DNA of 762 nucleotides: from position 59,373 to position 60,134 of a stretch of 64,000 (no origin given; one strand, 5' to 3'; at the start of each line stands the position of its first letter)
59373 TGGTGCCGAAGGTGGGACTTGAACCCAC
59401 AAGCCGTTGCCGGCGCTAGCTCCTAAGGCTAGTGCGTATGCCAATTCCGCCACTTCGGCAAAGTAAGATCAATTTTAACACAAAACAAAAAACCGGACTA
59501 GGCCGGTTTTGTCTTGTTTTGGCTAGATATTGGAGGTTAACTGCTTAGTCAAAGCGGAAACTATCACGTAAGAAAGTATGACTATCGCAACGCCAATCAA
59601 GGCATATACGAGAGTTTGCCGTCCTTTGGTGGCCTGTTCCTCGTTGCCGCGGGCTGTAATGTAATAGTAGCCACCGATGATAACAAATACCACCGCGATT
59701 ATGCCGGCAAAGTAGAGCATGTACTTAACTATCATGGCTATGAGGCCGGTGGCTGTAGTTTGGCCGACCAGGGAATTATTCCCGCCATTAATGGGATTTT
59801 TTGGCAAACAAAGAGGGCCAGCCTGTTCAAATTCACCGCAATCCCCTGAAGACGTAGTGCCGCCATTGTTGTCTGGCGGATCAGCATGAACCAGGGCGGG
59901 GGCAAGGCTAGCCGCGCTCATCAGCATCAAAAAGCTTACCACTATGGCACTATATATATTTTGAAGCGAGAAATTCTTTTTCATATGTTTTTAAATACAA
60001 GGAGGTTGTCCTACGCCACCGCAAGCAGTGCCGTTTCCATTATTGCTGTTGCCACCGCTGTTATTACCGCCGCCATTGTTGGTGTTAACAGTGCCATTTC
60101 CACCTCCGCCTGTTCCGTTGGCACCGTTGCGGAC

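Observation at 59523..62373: Tandem array of five diversified T4SS-pilin-like (VirB2/TrbC-topology) genes with a Cys-bridged hypervariable loop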

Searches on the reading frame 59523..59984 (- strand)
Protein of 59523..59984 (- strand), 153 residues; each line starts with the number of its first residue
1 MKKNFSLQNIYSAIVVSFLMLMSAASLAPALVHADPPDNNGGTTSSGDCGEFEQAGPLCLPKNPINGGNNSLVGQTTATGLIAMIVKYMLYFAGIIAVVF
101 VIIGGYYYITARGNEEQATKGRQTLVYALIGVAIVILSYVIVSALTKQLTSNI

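Call 3: search_protein_families(library=pfam, proteins=[window:59523-59984:-], max_evalue=1)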
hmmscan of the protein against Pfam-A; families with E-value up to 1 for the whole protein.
window:59523-59984:- (153 aa): 9 families
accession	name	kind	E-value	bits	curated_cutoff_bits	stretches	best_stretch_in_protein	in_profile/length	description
PF18895.5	T4SS_pilin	-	3.4e-09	37.1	26.6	1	75-145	2-71/71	Type IV secretion system pilin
PF04956.18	TrbC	-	9.1e-05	23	27.9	1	76-144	35-97/98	TrbC/VIRB2 pilin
PF19607.4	DUF6112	-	0.00032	20.9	25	1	80-135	14-70/88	Family of unknown function (DUF6112)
PF01578.25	Cytochrom_C_asm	-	0.006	16.7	29.9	1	98-148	163-210/212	Cytochrome C assembly protein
PF04246.17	RseC_MucC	-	0.021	15.2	24.4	1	73-151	56-120/130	Positive regulator of sigma(E), RseC/MucC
PF05987.18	DUF898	-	0.031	13.8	28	1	75-149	174-248/336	Bacterial protein of unknown function (DUF898)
PF07786.18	HGSNAT_cat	-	0.39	10.6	22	1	87-142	38-94/222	Heparan-alpha-glucosaminide N-acetyltransferase, catalytic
PF10661.14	EssA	-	0.4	11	24.1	1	113-147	110-145/147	WXG100 protein secretion system (Wss), protein EssA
PF20990.2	DUF2207_C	-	0.57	10.3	33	0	15-116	145-199/247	Predicted membrane protein (DUF2207) C-terminal domain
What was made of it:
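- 59523..59984 (-): P1 (153 aa). VirB2-like pilin with a C49-C59 loop, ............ PF18895 at 37.1 bits (call 3).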

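Call 4: search_protein_families(library=ncbifam, proteins=[window:59523-59984:-], max_evalue=1)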
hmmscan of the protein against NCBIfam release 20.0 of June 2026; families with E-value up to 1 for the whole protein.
window:59523-59984:- (153 aa): 5 families
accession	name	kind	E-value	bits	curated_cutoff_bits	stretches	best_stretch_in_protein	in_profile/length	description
NF045849.1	ICE_MMCAP2_0565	equivalog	4.4e-07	29.5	40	1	76-148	7-79/80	Mbov_0395 family pilin-like conjugal transfer protein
NF045994.1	MAG4530_fam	subfamily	0.091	11.6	50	1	81-147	24-90/441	MAG4530 family protein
NF002669.0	PRK02391.1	equivalog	0.12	11.5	341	1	90-147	156-212/298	zinc metalloprotease HtpX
TIGR03943.1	TIGR03943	equivalog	0.33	10.3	88.8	1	80-149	7-81/221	TIGR03943 family putative permease subunit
NF046000.1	MAG1210_fam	subfamily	0.85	8.2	275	1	87-149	63-124/550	MAG1210 family protein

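Call 21: find_homologous_proteins(query=A1, max_evalue=0.001)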
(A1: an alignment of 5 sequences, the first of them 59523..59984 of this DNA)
Query A1 (5 sequences) (153 aa, profile of the alignment): 38 proteins with E <= 0.001 among 8000 candidates.
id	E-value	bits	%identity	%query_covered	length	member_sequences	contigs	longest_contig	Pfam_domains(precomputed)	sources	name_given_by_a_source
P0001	1.8e-47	179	100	100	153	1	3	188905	PF18895.6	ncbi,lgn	-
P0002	7.3e-47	177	47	41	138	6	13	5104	PF18895.6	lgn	-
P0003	3.2e-44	168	92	100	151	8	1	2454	PF18895.6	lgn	-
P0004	7.5e-41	157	27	75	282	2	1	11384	PF18895.6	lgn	-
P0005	5.0e-40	155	29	76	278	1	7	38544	PF18895.6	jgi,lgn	jgi:hypothetical protein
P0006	6.8e-40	154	27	75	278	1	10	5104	PF18895.6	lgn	-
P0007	8.4e-40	154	27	76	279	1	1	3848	PF18895.6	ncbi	-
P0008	2.2e-35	140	55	98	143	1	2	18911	PF18895.6,PF04956.19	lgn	-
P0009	3.5e-35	139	76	69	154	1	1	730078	PF18895.6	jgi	jgi:hypothetical protein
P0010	1.3e-34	137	64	88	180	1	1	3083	PF18895.6,PF19607.5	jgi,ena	-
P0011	1.8e-34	137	75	69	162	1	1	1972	PF18895.6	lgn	-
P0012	4.8e-34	135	59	100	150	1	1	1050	PF18895.6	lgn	-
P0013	4.9e-34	135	72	75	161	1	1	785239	PF18895.6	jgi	jgi:hypothetical protein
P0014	1.6e-33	134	78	67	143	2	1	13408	PF18895.6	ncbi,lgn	-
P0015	1.6e-33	134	74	70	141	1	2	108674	PF18895.6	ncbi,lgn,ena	-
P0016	2.8e-33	133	56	100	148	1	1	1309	PF18895.6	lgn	-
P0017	1.7e-32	130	40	41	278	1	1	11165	PF18895.6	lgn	-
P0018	6.6e-32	128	37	41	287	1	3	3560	PF18895.6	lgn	-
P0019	1.3e-30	124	33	76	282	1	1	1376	PF18895.6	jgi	jgi:hypothetical protein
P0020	1.8e-30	124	52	99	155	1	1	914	PF18895.6,PF19607.5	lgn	-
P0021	6.4e-30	122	34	67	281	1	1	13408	PF18895.6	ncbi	-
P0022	7.5e-29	118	34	58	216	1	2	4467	PF18895.6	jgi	jgi:hypothetical protein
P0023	9.3e-27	112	65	52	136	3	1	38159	PF18895.6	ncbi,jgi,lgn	jgi:heme/copper-type cytochrome/quinol oxidase subunit 2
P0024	1.5e-26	111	69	29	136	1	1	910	PF18895.6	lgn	-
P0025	5.0e-26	109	63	42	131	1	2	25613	PF18895.6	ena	-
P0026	6.9e-26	109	55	55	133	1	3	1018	PF18895.6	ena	-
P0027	1.2e-25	108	55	56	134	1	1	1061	PF18895.6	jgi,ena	-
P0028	4.7e-25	106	62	60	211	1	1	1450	PF18895.6,PF04956.19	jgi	-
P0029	7.1e-25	106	51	71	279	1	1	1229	PF18895.6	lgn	-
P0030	7.2e-25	106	57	42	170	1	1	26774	PF18895.6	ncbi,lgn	-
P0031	6.9e-24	102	56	52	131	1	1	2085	PF18895.6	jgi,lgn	-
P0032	7.4e-23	99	41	90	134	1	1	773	PF18895.6,PF04956.19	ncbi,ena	-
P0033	2.4e-15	75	25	98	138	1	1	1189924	PF18895.6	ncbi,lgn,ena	-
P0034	1.1e-14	73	32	39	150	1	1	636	PF18895.6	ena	-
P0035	1.5e-14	72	32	29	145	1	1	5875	PF18895.6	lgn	-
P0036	1.1e-12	66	28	89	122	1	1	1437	PF18895.6,PF04956.19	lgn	-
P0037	4.5e-10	58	31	52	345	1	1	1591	PF18895.6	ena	-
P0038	7.9e-6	44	50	36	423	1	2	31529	PF18895.6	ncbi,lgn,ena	-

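Call 28: find_encoding_contigs(protein=P0001, flank=10000, max_places=5)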
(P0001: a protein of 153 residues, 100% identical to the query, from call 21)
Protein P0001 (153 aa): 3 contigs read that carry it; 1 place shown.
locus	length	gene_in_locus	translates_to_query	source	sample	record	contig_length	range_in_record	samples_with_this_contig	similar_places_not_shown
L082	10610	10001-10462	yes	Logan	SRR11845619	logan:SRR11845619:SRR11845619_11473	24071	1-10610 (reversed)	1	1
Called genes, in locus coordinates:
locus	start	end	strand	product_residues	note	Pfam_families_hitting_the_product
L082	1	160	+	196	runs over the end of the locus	-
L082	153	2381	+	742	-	PF00929:RNase_T, PF21762:DEDDh_C (weak)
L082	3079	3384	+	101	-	-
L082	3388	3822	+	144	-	PF01252:Peptidase_A8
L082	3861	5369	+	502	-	PF13541:ChlI, PF00158:Sigma54_activat (faint), PF00493:MCM (weak), PF01078:Mg_chelatase, PF07728:AAA_5, PF13335:Mg_chelatase_C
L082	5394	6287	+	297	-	PF00483:NTP_transferase, PF12804:NTP_transf_3 (weak)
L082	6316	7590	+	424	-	PF01547:SBP_bac_1, PF13416:SBP_bac_8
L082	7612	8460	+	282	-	PF18895:T4SS_pilin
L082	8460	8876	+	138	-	PF18895:T4SS_pilin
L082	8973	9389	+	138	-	PF18895:T4SS_pilin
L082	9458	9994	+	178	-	PF18895:T4SS_pilin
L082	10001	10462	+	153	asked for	PF18895:T4SS_pilin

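Call 30: find_encoding_contigs(protein=P0033, flank=10000, max_places=3)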
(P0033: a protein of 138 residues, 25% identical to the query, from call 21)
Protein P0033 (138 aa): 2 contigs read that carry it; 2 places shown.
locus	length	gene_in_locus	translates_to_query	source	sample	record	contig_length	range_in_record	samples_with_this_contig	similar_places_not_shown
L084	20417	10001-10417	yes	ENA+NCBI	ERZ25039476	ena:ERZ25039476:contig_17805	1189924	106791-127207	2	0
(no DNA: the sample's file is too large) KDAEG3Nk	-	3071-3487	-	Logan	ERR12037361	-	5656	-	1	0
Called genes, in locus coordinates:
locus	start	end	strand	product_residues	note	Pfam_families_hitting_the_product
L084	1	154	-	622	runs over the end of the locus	PF12846:AAA_10 (faint), PF01935:DUF87 (weak), PF19044:P-loop_TraG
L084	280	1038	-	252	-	PF26593:TraC-like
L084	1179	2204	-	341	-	PF12666:PrgI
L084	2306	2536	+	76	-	PF04014:MazE_antitoxin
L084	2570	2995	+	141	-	PF01850:PIN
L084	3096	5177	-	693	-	-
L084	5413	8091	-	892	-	-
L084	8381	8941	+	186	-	PF04956:TrbC (faint), PF18895:T4SS_pilin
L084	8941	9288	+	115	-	PF04956:TrbC (weak), PF18895:T4SS_pilin (weak)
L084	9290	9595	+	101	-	PF18895:T4SS_pilin (weak)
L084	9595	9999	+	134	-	PF18895:T4SS_pilin (weak)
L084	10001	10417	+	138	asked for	PF18895:T4SS_pilin (weak)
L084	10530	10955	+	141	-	PF18895:T4SS_pilin (weak)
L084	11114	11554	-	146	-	PF17886:ArsA_HSP20 (weak), PF00011:HSP20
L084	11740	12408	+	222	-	PF00156:Pribosyltran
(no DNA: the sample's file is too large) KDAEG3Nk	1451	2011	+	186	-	PF04956:TrbC (faint), PF18895:T4SS_pilin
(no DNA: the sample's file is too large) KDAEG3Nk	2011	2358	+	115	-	PF04956:TrbC (weak), PF18895:T4SS_pilin (weak)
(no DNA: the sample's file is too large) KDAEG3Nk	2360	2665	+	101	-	PF18895:T4SS_pilin (weak)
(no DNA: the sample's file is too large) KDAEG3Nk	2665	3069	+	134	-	PF18895:T4SS_pilin (weak)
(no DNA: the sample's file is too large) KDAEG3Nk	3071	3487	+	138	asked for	PF18895:T4SS_pilin (weak)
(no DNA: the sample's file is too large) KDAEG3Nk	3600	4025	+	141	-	PF18895:T4SS_pilin (weak)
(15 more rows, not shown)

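Call 31: find_encoding_contigs(protein=P0009, flank=10000, max_places=3)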
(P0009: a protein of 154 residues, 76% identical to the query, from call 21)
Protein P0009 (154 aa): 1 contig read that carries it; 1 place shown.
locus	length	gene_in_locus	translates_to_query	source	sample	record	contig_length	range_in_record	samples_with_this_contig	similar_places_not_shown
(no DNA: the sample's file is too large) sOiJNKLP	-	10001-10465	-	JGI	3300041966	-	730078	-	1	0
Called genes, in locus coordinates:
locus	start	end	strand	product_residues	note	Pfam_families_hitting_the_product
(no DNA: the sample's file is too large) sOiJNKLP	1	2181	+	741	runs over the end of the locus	PF00929:RNase_T, PF21762:DEDDh_C (weak)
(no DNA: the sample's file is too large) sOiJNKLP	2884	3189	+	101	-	-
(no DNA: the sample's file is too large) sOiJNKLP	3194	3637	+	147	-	PF01252:Peptidase_A8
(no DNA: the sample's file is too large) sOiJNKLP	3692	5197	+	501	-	PF07728:AAA_5 (faint), PF13541:ChlI, PF00158:Sigma54_activat (weak), PF00493:MCM, PF01078:Mg_chelatase, PF13335:Mg_chelatase_C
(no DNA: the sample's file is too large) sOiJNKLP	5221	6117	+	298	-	PF00483:NTP_transferase, PF12804:NTP_transf_3 (weak)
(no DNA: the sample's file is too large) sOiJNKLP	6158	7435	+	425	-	PF01547:SBP_bac_1, PF13416:SBP_bac_8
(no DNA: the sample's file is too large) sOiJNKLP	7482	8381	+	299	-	PF18895:T4SS_pilin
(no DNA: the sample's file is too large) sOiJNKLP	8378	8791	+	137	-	PF18895:T4SS_pilin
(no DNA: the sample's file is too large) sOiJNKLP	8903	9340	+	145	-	PF18895:T4SS_pilin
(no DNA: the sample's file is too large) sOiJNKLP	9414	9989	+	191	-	PF18895:T4SS_pilin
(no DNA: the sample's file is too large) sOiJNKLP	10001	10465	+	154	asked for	PF18895:T4SS_pilin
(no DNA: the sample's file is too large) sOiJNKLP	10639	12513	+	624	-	PF06480:FtsH_ext, PF00004:AAA, PF07728:AAA_5 (faint), PF17862:AAA_lid_3, PF01434:Peptidase_M41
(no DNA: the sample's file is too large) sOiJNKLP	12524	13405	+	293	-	-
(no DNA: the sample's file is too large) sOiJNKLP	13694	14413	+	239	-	PF22935:RM44_endonuclase (weak), PF14622:Ribonucleas_3_3, PF00636:Ribonuclease_3, PF00035:dsrm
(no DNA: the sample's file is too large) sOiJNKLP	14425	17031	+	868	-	PF02463:SMC_N, PF13175:AAA_15, PF13304:AAA_21 (weak), PF13476:AAA_23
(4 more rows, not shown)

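Call 36: find_encoding_contigs(protein=P0005, flank=6000, max_places=4)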
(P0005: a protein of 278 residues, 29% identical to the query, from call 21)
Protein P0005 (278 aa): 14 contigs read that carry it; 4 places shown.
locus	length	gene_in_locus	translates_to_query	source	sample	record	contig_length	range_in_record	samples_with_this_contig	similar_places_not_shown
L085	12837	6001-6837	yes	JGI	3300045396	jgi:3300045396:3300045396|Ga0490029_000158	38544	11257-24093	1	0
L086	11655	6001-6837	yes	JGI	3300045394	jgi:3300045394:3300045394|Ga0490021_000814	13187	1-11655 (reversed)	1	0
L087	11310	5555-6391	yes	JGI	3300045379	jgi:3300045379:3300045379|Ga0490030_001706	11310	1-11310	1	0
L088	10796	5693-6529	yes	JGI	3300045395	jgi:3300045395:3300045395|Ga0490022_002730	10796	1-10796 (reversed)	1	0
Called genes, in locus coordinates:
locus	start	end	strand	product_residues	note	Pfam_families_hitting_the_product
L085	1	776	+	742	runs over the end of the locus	PF00929:RNase_T, PF21762:DEDDh_C (weak)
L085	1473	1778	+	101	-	PF21173:DksA-like_N (weak)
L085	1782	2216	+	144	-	PF01252:Peptidase_A8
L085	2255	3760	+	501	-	PF13541:ChlI, PF00158:Sigma54_activat (weak), PF00493:MCM (faint), PF01078:Mg_chelatase, PF07728:AAA_5, PF13335:Mg_chelatase_C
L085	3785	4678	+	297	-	PF00483:NTP_transferase, PF12804:NTP_transf_3 (weak)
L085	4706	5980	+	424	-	PF01547:SBP_bac_1, PF13416:SBP_bac_8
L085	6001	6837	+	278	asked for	PF18895:T4SS_pilin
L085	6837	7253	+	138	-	PF18895:T4SS_pilin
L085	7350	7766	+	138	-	PF18895:T4SS_pilin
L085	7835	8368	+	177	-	PF18895:T4SS_pilin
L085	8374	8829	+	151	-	PF18895:T4SS_pilin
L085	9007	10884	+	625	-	PF06480:FtsH_ext (weak), PF00004:AAA, PF07728:AAA_5 (faint), PF17862:AAA_lid_3, PF01434:Peptidase_M41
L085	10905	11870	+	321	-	-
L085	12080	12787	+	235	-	PF22935:RM44_endonuclase (weak), PF14622:Ribonucleas_3_3, PF00636:Ribonuclease_3, PF00035:dsrm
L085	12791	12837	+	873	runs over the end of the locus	PF02463:SMC_N, PF13175:AAA_15, PF13304:AAA_21 (weak), PF13476:AAA_23, PF13555:AAA_29 (faint)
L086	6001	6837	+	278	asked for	PF18895:T4SS_pilin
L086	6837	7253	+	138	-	PF18895:T4SS_pilin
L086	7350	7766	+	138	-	PF18895:T4SS_pilin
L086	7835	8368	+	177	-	PF18895:T4SS_pilin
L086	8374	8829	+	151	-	PF18895:T4SS_pilin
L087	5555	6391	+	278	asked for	PF18895:T4SS_pilin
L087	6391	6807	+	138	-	PF18895:T4SS_pilin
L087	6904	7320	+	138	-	PF18895:T4SS_pilin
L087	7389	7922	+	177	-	PF18895:T4SS_pilin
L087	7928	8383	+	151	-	PF18895:T4SS_pilin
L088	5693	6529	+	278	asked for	PF18895:T4SS_pilin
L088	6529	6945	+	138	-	PF18895:T4SS_pilin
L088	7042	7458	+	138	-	PF18895:T4SS_pilin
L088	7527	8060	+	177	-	PF18895:T4SS_pilin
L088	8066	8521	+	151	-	PF18895:T4SS_pilin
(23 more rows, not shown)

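Call 37: find_encoding_contigs(protein=P0004, flank=6000, max_places=3)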
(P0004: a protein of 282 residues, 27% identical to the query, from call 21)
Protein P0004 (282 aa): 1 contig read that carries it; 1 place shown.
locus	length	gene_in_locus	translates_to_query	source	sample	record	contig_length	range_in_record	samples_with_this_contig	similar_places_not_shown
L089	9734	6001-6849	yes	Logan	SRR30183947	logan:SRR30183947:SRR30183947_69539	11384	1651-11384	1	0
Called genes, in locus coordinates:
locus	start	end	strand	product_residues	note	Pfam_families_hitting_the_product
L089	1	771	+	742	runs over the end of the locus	PF00929:RNase_T, PF21762:DEDDh_C (weak)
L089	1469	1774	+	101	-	-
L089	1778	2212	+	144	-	PF01252:Peptidase_A8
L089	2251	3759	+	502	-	PF13541:ChlI, PF00158:Sigma54_activat (faint), PF00493:MCM (weak), PF01078:Mg_chelatase, PF00004:AAA (faint), PF07728:AAA_5, PF13335:Mg_chelatase_C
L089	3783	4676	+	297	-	PF00483:NTP_transferase, PF12804:NTP_transf_3 (weak)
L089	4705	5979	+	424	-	PF01547:SBP_bac_1, PF13416:SBP_bac_8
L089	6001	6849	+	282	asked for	PF18895:T4SS_pilin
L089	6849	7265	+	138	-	PF18895:T4SS_pilin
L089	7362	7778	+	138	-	PF18895:T4SS_pilin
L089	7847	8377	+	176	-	PF18895:T4SS_pilin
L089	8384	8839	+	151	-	PF18895:T4SS_pilin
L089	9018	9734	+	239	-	?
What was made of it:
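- Gene number is fixed at five in close relatives (calls 31, 36, 37).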

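Call 49: predict_structure(alignment_id=A2)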
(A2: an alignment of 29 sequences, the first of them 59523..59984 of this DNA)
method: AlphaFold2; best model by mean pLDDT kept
length: 153 residues; sequences in the alignment: 29
mean_pLDDT: 75.9   pTM: 0.50
mean pLDDT of the five models: 75.9, 72.1, 70.6, 70.4, 70.0
residues with pLDDT >= 90: 48; 70-90: 54; 50-70: 36; < 50: 15
segments of 3 or more residues with pLDDT < 50: 31-36, 41-46
pLDDT, mean of each block of 10 residues (from residue 1): 66 83 68 48 52 68 55 63 88 93 92 89 94 95 87 69
secondary structure, 60 per line:
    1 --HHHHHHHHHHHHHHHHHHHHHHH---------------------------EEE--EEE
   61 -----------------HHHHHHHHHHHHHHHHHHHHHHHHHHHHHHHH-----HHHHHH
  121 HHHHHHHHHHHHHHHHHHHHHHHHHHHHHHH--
elements in order: H3-25 E53-55 E58-60 H78-109 H115-151
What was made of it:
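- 59523..59984 (-): AlphaFold model: hairpin H78-109 / H115-151 at pLDDT about 90, with a small beta-hairpin inside the Cys loop (call 49).
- On VirB2/TrbC-type conjugative pilin (functional class): The model shows H78-109 / H115-151 at pLDDT about 90 (call 49).
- The hairpin is modelled at pLDDT about 90 (call 49).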

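Call 51: search_solved_structures(query=A2, max_evalue=10)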
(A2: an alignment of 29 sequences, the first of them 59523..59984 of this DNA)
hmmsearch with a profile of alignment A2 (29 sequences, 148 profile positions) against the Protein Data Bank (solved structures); distinct sequences matched with E-value up to 10: 10.
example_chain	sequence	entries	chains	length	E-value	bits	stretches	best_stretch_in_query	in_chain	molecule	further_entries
4twk_A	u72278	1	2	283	0.074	16.3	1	2-72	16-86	Potassium channel subfamily K member 2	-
5gko_A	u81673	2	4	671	0.11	15.8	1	41-89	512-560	Macrolide export ATP-binding/permease protein MacB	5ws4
6y92_A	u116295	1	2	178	1.4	12.2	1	14-78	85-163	B-lymphocyte antigen CD20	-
8qkd_A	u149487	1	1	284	2.6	11.3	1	7-106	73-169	sc-CC-5-24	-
6y97_A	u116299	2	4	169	3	11.1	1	14-78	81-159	B-lymphocyte antigen CD20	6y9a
6y90_A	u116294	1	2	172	3.3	11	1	14-78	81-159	B-lymphocyte antigen CD20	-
6vja_C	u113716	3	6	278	4.1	10.7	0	14-78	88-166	B-lymphocyte antigen CD20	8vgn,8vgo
8ue2_A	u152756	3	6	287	6.2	10.1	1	2-72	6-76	Potassium channel subfamily K member 2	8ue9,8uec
8uf6_A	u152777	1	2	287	6.3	10.1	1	2-72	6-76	Potassium channel subfamily K member 2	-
6cq6_A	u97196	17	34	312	9.4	9.5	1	2-72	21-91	Potassium channel subfamily K member 2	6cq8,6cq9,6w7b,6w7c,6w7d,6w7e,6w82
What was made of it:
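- On VirB2/TrbC-type conjugative pilin (functional class): A profile search of PDB sequences found nothing (call 51).
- Tried and rejected: PDB sequence search with the pilin profile (call 51).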
